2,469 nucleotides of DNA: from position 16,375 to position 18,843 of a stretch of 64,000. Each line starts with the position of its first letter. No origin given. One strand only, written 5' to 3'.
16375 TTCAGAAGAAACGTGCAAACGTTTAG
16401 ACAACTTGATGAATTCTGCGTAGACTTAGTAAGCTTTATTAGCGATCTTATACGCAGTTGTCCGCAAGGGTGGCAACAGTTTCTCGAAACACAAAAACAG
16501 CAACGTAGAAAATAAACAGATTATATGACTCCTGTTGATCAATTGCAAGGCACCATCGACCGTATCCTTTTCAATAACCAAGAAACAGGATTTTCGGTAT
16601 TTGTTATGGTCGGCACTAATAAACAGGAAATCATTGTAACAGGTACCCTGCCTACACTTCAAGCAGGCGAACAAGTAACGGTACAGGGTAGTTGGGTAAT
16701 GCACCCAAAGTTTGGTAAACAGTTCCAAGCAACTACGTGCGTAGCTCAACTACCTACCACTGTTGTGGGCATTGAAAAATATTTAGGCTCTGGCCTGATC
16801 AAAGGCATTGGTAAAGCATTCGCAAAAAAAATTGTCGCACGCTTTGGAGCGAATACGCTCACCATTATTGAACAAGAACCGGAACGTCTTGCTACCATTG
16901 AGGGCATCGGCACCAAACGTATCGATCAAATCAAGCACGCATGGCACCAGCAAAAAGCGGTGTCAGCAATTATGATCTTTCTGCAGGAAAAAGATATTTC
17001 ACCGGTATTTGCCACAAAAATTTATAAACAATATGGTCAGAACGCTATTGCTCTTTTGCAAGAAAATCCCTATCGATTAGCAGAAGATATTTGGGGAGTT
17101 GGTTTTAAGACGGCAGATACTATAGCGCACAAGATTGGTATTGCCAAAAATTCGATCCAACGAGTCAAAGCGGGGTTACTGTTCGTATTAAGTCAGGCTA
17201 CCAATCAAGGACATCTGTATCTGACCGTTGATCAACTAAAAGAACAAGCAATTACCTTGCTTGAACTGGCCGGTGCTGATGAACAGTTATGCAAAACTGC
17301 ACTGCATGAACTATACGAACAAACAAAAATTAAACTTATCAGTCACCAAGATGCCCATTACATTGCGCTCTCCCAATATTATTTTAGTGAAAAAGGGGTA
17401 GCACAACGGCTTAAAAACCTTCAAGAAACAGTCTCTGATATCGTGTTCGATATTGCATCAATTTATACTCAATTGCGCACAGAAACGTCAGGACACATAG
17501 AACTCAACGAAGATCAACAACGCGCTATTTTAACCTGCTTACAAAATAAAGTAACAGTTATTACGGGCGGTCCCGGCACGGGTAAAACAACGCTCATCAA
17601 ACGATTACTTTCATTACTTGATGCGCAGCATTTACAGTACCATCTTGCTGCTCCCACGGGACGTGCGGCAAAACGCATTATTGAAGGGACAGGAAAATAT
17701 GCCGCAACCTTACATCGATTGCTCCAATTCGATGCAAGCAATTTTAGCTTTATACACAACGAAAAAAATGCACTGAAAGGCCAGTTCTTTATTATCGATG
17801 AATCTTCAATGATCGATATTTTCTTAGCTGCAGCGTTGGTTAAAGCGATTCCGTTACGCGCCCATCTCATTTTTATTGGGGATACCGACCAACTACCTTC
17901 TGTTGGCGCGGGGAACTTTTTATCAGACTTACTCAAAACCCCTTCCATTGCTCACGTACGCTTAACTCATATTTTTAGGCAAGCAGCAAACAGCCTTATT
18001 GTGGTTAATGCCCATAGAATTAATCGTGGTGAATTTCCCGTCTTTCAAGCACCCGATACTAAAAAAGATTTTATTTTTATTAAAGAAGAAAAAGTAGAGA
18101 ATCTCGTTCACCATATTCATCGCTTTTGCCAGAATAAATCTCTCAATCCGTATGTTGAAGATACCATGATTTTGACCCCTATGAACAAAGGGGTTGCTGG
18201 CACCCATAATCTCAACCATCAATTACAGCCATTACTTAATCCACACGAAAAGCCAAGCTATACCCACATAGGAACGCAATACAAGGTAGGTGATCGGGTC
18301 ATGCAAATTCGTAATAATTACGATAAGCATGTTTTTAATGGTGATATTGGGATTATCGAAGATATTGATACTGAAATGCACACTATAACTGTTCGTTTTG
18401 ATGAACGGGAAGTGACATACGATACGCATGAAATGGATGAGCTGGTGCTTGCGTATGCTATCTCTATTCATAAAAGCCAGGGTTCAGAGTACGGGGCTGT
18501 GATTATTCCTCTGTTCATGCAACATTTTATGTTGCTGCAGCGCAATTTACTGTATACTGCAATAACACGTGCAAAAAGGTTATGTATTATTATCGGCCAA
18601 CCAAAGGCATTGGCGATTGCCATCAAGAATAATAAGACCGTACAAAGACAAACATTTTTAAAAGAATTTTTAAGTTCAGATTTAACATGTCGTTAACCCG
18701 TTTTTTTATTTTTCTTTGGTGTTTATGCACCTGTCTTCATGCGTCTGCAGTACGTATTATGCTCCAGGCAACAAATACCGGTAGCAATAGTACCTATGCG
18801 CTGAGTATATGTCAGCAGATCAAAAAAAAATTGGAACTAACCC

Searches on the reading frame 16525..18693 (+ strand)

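Call 56: search_protein_families(library=pfam, proteins=[window:16525-18693:+], max_evalue=0.00001)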
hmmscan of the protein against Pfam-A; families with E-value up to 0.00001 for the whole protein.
window:16525-18693:+ (723 aa): 9 families
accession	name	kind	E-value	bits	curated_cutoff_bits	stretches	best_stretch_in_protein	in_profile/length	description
PF14490.11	HHH_RecD2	-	2e-41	140.2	27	1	143-232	2-92/92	ATP-dependent RecD2 DNA helicase HHH domain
PF13245.12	AAA_19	-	2.2e-40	138.4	25.1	1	331-461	1-133/134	AAA domain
PF13604.12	AAA_30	-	4.7e-38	131.3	27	1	326-506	1-176/191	AAA domain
PF18335.7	SH3_13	-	1.4e-23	82.9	41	1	563-625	1-65/65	ATP-dependent RecD-like DNA helicase SH3 domain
PF23139.1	OB_YrrC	-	8.1e-23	80.6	27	1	6-77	3-76/76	ATP-dependent DNA helicase YrrC, OB-fold domain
PF13538.12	UvrD_C_2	-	1.2e-18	67.1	27.4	1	642-690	1-52/52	UvrD-like helicase C-terminal domain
PF01443.25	Viral_helicase1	-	3.9e-11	43.6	21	0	344-490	1-133/228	Viral superfamily 1 RNA helicase core domain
PF13086.12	AAA_11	-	7.9e-10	39.4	27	1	326-368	1-44/257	AAA domain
PF14520.12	HHH_5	-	1.4e-08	35.5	27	0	92-139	7-54/57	Helix-hairpin-helix domain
